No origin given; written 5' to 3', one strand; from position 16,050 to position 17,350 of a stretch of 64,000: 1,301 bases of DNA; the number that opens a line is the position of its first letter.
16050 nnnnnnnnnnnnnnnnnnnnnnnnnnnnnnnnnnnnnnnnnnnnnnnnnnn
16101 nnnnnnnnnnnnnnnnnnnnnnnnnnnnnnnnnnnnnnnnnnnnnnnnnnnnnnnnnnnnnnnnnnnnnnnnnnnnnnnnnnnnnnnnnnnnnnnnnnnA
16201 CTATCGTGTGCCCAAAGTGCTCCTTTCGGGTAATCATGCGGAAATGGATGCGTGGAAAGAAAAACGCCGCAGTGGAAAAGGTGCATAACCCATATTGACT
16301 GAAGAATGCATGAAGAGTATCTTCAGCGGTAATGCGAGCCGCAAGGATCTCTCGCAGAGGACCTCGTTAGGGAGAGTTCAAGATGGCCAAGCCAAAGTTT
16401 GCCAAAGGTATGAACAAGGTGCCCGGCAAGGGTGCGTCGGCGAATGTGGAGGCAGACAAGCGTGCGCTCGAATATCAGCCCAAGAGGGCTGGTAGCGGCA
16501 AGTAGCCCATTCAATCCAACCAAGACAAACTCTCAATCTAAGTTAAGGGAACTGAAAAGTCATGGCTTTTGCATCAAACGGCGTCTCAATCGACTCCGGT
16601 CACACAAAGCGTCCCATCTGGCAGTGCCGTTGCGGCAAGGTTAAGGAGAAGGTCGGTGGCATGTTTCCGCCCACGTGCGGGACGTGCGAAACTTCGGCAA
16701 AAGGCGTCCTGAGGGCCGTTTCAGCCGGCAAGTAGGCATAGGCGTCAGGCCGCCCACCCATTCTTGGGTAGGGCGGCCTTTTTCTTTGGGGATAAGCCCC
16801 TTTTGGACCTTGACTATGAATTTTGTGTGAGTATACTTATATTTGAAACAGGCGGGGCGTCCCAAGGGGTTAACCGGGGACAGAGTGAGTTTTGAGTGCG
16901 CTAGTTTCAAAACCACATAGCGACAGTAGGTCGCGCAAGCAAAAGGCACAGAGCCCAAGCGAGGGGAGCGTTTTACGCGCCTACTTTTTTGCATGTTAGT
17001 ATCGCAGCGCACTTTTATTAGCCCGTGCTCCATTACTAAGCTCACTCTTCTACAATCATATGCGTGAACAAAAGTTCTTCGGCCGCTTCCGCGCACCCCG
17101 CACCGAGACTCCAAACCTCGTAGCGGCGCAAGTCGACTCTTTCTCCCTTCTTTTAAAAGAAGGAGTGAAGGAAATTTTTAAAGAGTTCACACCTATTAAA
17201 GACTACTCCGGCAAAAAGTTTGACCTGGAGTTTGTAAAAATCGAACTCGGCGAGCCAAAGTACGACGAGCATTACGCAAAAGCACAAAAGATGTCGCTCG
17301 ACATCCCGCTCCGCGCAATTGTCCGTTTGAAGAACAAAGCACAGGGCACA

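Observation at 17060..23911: rpoB and rpoC fused into a single 2283-aa ORF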

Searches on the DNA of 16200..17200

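Call 46: search_rna_families(source=window, start=16200, end=17200, threshold=evalue, max_evalue=1)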
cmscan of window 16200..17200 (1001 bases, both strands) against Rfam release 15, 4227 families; matches with E-value up to 1: 2.
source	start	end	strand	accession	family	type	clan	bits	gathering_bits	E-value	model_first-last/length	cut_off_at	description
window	16748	16859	-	RF00625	P11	Gene;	-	23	70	0.011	1-139/139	no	Pseudomonas sRNA P11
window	16661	16784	+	RF02883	BcKCsr2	Gene; sRNA;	-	17.6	40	0.23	1-129/129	no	Burkholderia sRNA 2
